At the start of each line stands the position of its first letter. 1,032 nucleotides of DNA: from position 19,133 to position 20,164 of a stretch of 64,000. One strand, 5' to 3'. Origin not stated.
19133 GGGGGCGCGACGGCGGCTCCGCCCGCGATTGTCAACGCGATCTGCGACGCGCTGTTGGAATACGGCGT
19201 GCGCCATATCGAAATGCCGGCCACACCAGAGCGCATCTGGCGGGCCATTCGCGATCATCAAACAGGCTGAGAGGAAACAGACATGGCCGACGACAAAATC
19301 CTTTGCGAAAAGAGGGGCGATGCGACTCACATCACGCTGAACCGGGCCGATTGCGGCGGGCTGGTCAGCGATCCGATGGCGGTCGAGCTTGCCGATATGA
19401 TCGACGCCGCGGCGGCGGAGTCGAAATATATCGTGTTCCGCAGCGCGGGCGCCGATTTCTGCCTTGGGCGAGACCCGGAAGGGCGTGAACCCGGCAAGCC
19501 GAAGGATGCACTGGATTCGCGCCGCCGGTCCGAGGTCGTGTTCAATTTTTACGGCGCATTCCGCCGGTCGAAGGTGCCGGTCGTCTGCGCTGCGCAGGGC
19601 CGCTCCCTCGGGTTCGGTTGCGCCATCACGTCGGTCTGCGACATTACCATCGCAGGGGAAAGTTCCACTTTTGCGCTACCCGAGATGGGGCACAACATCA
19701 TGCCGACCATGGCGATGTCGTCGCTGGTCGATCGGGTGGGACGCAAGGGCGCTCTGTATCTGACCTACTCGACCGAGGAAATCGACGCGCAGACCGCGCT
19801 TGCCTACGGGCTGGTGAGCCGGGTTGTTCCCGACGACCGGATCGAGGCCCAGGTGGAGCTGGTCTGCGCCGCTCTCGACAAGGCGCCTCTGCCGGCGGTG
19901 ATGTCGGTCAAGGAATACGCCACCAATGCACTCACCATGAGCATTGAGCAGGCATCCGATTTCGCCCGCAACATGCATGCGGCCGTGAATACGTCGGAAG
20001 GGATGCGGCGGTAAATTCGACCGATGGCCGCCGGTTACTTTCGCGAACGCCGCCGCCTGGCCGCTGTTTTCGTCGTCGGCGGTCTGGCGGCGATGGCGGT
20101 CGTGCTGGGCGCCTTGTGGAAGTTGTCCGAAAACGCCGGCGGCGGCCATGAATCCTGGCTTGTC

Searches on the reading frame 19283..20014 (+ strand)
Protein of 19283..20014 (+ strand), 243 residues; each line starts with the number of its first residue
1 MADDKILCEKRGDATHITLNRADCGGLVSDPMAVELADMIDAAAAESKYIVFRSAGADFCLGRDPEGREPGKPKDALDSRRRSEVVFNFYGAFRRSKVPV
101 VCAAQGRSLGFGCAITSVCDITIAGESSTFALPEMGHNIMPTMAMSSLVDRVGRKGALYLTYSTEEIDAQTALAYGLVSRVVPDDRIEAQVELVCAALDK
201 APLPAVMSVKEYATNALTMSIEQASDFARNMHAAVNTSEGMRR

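Call 3: search_protein_families(library=pfam, proteins=[window:19283-20014:+])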
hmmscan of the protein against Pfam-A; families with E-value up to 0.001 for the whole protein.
window:19283-20014:+ (243 aa): 2 families
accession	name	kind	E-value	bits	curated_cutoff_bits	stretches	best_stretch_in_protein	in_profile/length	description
PF00378.25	ECH_1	-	8.7e-28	97.8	27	1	16-238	8-230/251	Enoyl-CoA hydratase/isomerase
PF16113.10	ECH_2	-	3.4e-17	63.4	27.2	1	15-201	2-191/335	Enoyl-CoA hydratase/isomerase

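Call 4: search_protein_families(library=ncbifam, proteins=[window:19283-20014:+])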
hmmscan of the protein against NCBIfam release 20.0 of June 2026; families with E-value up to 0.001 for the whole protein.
window:19283-20014:+ (243 aa): 71 families (the best 25 are shown)
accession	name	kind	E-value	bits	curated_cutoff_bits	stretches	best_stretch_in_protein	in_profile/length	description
NF051848.1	EnCoAHydtEchA19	equivalog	5.5e-30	104.8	400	1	6-239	2-238/258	enoyl-CoA hydratase EchA19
NF004517.0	PRK05862.1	equivalog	1.2e-24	87.2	396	1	1-237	1-236/257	enoyl-CoA hydratase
TIGR02280.1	PaaB1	equivalog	1.6e-24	86.8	345.15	1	6-238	1-235/256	2-(1,2-epoxy-1,2-dihydrophenyl)acetyl-CoA isomerase PaaG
NF005498.0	PRK07112.1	equivalog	1.8e-24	86.6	250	1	8-231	11-230/258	enoyl-CoA hydratase/isomerase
NF006008.0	PRK08139.1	equivalog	5.7e-24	85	313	1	5-233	12-240/266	enoyl-CoA hydratase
NF005675.0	PRK07468.1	equivalog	7.4e-24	84.9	350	1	8-224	10-226/262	crotonase/enoyl-CoA hydratase family protein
NF006007.0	PRK08138.1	subfamily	9.1e-23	80.9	355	1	7-232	10-234/261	enoyl-CoA hydratase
NF006699.0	PRK09245.1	subfamily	2.9e-22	79.2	354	1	4-236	3-243/266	crotonase/enoyl-CoA hydratase family protein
NF042430.2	EnCoAhydt_DpgD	equivalog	9.2e-22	77.7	400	1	9-226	2-225/258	enoyl-CoA-hydratase DpgD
NF004635.0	PRK05981.1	equivalog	1.1e-21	77.5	351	1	4-227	4-234/266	enoyl-CoA hydratase/isomerase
NF006588.0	PRK09120.1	equivalog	2.3e-21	76.2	276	1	13-238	17-246/276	p-hydroxycinnamoyl CoA hydratase/lyase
NF004796.0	PRK06144.1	subfamily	5.7e-21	75.2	272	1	2-241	6-248/262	enoyl-CoA hydratase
NF007239.0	PRK09674.1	equivalog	1e-20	74.3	371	1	4-236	4-234/257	2,3-dehydroadipyl-CoA hydratase PaaF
NF005864.0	PRK07799.1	equivalog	1.1e-20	74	316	1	4-238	8-245/266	crotonase/enoyl-CoA hydratase family protein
NF004840.0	PRK06190.1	equivalog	2.7e-20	73.1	253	1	2-237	2-237/260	enoyl-CoA hydratase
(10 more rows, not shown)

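Call 54: search_solved_structures(query=window:19283-20014:+, max_evalue=1e-12)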
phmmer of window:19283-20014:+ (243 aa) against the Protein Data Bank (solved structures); distinct sequences matched with E-value up to 1e-12: 38.
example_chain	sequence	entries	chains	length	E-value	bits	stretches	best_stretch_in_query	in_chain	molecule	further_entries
7mcm_A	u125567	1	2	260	1.7e-17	66.9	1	18-226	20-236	Enoyl-CoA hydratase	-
4fzw_A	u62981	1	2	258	2.5e-17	66.4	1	13-212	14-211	2,3-dehydroadipyl-CoA hydratase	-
4lk5_A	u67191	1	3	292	2.6e-17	66.3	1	16-220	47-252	enoyl-CoA hydratase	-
4jyl_A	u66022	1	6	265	3.3e-17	66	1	8-226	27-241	Enoyl-CoA hydratase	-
3r0o_A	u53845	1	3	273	1.3e-16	64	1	7-206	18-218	Carnitinyl-CoA dehydratase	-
5xzd_A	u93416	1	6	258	1.6e-16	63.7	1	2-237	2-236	Enoyl-CoA hydratase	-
8ahq_A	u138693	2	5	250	3.2e-16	62.7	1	26-220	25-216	Enoyl-CoA hydratase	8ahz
3trr_A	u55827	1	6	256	3.5e-16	62.6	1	4-222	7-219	Probable enoyl-CoA hydratase/isomerase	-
5zai_A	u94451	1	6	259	4.6e-16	62.2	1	6-216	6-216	3-hydroxypropionyl-coenzyme A dehydratase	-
3pzk_A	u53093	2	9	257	6.5e-16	61.7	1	86-238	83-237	e enoyl-CoA hydratase echA8 | enoyl-CoA hydratase echA8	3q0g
3q0j_A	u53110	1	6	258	6.6e-16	61.7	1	86-238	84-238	enoyl-CoA hydratase echA8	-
3h81_A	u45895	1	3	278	8.2e-16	61.4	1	86-238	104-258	enoyl-CoA hydratase echA8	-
3p5m_A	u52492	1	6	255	8.8e-16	61.3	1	8-212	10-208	Enoyl-CoA hydratase/isomerase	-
4nnq_A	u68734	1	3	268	1.4e-15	60.6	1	36-228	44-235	Putative enoyl-CoA hydratase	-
4fjw_D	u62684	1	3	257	1.7e-15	60.4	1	86-238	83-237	Probable enoyl-CoA hydratase echA8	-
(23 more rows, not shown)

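Call 59: search_solved_structures(query=window:19283-20014:+, max_evalue=1e-16, show_alignments=2)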
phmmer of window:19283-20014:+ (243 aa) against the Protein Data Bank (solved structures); distinct sequences matched with E-value up to 1e-16: 4.
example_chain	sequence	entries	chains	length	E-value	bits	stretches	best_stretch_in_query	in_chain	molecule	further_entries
7mcm_A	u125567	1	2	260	1.7e-17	66.9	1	18-226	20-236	Enoyl-CoA hydratase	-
4fzw_A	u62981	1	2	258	2.5e-17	66.4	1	13-212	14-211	2,3-dehydroadipyl-CoA hydratase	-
4lk5_A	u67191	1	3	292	2.6e-17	66.3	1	16-220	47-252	enoyl-CoA hydratase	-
4jyl_A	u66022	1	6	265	3.3e-17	66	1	8-226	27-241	Enoyl-CoA hydratase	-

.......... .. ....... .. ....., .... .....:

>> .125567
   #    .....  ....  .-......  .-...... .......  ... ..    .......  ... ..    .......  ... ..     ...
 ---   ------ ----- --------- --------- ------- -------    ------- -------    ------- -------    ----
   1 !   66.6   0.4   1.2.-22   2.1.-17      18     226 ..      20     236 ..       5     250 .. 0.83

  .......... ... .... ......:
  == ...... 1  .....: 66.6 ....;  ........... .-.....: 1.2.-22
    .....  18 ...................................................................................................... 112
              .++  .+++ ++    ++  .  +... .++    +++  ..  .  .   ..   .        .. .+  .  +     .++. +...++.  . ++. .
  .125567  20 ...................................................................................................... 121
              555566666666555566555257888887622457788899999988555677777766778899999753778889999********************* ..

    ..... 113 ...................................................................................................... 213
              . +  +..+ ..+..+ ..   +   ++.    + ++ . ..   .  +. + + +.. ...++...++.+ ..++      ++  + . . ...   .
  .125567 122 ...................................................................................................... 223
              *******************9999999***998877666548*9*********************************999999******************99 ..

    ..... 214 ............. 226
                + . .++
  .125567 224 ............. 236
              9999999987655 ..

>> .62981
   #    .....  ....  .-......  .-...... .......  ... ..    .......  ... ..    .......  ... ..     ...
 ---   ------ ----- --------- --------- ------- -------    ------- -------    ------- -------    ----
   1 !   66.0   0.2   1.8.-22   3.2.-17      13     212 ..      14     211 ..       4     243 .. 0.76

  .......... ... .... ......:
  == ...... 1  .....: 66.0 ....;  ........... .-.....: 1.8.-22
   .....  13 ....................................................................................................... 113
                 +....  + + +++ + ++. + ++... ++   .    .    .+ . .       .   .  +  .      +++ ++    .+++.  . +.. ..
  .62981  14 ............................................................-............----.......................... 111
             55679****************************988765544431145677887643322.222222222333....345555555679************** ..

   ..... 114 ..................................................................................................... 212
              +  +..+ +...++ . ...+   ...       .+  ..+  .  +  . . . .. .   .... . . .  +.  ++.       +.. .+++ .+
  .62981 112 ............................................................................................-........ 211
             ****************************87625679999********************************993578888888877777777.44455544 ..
